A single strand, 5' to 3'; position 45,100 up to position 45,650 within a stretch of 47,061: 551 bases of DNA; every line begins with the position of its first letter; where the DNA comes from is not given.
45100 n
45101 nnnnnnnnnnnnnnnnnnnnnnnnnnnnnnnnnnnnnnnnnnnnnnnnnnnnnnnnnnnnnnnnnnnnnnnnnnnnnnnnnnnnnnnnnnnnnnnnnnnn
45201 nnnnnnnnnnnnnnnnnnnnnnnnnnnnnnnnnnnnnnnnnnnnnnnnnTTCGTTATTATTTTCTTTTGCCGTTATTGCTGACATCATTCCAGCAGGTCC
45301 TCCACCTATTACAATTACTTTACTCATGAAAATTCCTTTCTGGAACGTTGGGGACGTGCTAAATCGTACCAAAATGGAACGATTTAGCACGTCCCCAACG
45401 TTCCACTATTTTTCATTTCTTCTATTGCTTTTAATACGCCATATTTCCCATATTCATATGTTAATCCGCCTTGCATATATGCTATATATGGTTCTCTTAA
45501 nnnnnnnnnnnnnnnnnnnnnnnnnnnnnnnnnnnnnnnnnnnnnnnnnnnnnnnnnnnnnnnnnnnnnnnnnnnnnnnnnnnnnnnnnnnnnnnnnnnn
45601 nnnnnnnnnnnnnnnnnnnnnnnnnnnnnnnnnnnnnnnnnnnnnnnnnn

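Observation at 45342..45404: Two near-identical 63-nt palindromes with a compensatory arm substitution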

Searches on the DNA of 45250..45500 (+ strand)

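Call 36: search_rna_families(source=window, start=45250, end=45500, threshold=evalue, max_evalue=10)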
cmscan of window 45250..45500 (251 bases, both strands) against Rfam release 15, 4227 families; matches with E-value up to 10: 12.
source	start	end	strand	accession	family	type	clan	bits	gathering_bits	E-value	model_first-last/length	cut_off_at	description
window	45340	45405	-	RF04248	MIR7486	Gene; miRNA;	-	36.3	67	4.2e-05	1-87/87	no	MIR7486 microRNA precursor family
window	45341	45405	+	RF04248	MIR7486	Gene; miRNA;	-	34.1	67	0.00015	8-79/87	no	MIR7486 microRNA precursor family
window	45341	45405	-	RF00886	MIR807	Gene; miRNA;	-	32.4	113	6.4e-05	1-176/176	no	MIR807 microRNA precursor family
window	45341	45405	-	RF03660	mir-4018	Gene; miRNA;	-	31.3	66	6.2e-05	1-54/54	no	mir-4018 microRNA precursor family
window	45341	45405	+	RF03660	mir-4018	Gene; miRNA;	-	31.2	66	6.6e-05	1-54/54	no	mir-4018 microRNA precursor family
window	45342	45411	+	RF04106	mir-1303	Gene; miRNA;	-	28.7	107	0.00097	1-85/85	no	mir-1303 microRNA precursor family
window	45320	45425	-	RF04137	MIR834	Gene; miRNA;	-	27.9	200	0.00015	1-181/181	no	MIR834 microRNA precursor family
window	45341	45405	-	RF00956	MIR1444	Gene; miRNA;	-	24.5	80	0.012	9-77/85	no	MIR1444 microRNA precursor family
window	45326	45416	-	RF03350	mir-3851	Gene; miRNA;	-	24.4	106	0.022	1-94/94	no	mir-3851 microRNA precursor family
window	45343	45402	+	RF02574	Ricks_sRNA10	Gene; sRNA;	-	16.4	97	0.18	224-286/352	no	Rickettsia sRNA 10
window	45350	45397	+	RF02606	AbsR28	Gene; sRNA;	-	15.7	50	0.24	32-85/180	no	Acinetobacter sRNA 28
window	45256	45320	-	RF02186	ST7-OT3_4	Gene; lncRNA;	-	9.5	80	5.1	1-73/73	no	ST7 overlapping transcript 3 conserved region 4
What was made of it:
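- On Any Rfam family: Call 36: only generic miRNA-precursor hairpins, far below threshold.
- Tried and rejected: Rfam at the E-value threshold gave only generic hairpin matches (call 36).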

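Call 50: search_dna_similar(query=window:45338-45408:+, collection=plasmids, mode=distant, max_evalue=10, max_rows=15)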
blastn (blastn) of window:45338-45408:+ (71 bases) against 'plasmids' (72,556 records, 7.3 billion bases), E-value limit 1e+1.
Records with a match: 1; places in all: 1; records where one place covers at least 80% of the query: 0.
Best place of each record, by identity: 80-90% 1.
By first word of the organism name: Rhizobium 1.
By predicted mobility (MOB-suite, as given by PLSDB): non-mobilizable 1.
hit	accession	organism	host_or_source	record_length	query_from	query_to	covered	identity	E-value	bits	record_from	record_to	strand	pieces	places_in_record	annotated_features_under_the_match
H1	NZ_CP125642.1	Rhizobium sp. BT03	Phaseolus vulgaris,Pure culture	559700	28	57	42%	87.1%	6e+0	36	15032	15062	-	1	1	none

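Call 74: build_rna_model(alignment_id=A2, structure=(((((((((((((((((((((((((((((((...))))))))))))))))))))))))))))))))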
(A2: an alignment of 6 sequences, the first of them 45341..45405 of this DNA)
Model R1 built from alignment A2 (6 sequences, 65 columns); structure: as given.
model positions 65; base pairs 31; branch points 0; effective number of sequences 1.43; information 0.862 bits per position. Calibrated on 0.2 Mb of random sequence (short: E-values are rough).
structure used (alignment columns):
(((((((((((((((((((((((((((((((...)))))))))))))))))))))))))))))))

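Call 75: search_with_rna_model(model_id=R1, sources=[window, L012, L027, L030, L042, L043, L046, L050, L053, L054, L055, L058, L059, L024, L032, L033, L034, L035, L036, L037, L038, L039, L040], max_evalue=1, show_alignments=0)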
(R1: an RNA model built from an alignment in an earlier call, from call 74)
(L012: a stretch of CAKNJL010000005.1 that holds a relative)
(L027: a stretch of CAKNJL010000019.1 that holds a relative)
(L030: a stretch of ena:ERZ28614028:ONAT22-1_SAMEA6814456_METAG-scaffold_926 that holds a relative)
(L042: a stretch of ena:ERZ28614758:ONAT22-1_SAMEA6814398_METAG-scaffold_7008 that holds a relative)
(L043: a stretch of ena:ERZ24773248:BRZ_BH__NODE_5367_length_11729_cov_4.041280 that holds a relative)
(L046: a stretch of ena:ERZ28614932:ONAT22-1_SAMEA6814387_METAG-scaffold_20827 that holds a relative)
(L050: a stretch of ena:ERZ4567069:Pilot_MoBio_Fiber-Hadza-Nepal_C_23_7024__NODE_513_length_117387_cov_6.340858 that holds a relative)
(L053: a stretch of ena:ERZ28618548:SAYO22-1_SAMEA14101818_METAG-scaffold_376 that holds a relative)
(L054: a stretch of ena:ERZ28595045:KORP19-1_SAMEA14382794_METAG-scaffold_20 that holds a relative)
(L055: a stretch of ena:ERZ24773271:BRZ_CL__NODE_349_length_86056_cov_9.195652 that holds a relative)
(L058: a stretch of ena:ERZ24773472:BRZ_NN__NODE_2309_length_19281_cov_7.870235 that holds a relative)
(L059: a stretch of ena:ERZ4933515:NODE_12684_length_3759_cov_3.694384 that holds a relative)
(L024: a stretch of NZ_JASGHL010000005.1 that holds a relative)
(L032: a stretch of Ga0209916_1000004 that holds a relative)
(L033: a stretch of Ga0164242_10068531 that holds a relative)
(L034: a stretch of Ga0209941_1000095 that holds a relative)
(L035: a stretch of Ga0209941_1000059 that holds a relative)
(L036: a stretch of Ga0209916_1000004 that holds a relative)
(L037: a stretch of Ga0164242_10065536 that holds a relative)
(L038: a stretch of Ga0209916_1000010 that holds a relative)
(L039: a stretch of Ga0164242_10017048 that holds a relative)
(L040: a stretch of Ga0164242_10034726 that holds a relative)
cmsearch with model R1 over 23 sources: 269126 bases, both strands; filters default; matches with E-value up to 1: 49.
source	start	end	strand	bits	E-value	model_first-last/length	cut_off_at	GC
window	45341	45405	+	94.4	4.8e-23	1-65/65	no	0.49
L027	5721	5785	+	94.4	4.8e-23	1-65/65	no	0.49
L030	11236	11300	-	92.8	1.3e-22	1-65/65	no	0.51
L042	2873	2937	-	90.5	5.8e-22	1-65/65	no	0.48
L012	7913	7977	+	90.3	6.7e-22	1-65/65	no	0.51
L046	4102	4166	+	90.3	6.7e-22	1-65/65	no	0.51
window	22832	22896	+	88.9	1.6e-21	1-65/65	no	0.45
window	45341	45405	-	82.3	1.1e-19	1-65/65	no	0.49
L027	5721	5785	-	82.3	1.1e-19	1-65/65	no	0.49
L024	201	264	-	79.5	6.9e-19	1-65/65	no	0.55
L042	2873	2937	+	78.6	1.2e-18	1-65/65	no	0.48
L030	11236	11300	+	78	1.8e-18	1-65/65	no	0.51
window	22832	22896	-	77.3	2.8e-18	1-65/65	no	0.45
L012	7913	7977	-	75.2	1.1e-17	1-65/65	no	0.51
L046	4102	4166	-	75.2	1.1e-17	1-65/65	no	0.51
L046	1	55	-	70.6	2e-16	1-55/65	3'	0.49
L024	201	264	+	60.2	1.6e-13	1-65/65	no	0.55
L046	1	55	+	57.5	8.9e-13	11-65/65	5'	0.49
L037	536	597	+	53.2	1.5e-11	1-65/65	no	0.42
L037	536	597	-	53.2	1.5e-11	1-65/65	no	0.42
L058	11258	11362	-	52.4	2.4e-11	1-65/65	no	0.35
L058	11258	11362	+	52.2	2.8e-11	1-65/65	no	0.35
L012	2733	2804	+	50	1.2e-10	1-65/65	no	0.46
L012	2733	2804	-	48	4.1e-10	1-65/65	no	0.46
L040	517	578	+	43.4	7.5e-09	1-65/65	no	0.44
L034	5840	5901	+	42.9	1.1e-08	1-65/65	no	0.48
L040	517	578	-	41.1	3.3e-08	1-65/65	no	0.44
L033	1426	1489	+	40.3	5.7e-08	1-65/65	no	0.31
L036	509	570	+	40.3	5.8e-08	1-65/65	no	0.47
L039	1529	1590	+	40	6.7e-08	1-65/65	no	0.53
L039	1532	1587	-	39.8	7.6e-08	1-65/65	no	0.5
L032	1535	1598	-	39.8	7.8e-08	1-65/65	no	0.52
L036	509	570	-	38.8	1.4e-07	1-65/65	no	0.47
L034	5840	5901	-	38.7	1.6e-07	1-65/65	no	0.48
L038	1213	1276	+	38.3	2.1e-07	1-65/65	no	0.39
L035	1461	1522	-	38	2.5e-07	1-65/65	no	0.48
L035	1462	1521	+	37.7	3e-07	1-65/65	no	0.5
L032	1535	1595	+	37.7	3e-07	1-65/65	no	0.49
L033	1426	1489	-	36.3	7.4e-07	1-65/65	no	0.31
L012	742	800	+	36.3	7.5e-07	1-65/65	no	0.36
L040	2193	2255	+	36.1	8.6e-07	1-65/65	no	0.51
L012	749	792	-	35.7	1.1e-06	9-57/65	no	0.39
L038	1215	1276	-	35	1.7e-06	1-65/65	no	0.39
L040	2193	2255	-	33.3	5.1e-06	1-65/65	no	0.51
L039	939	988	-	29.1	7.6e-05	7-59/65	no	0.48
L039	938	989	+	26.6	0.00038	1-65/65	no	0.48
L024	134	197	+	19.9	0.027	1-65/65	no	0.55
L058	4053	4115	-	18.1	0.089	1-65/65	no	0.29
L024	134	197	-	18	0.094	1-65/65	no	0.55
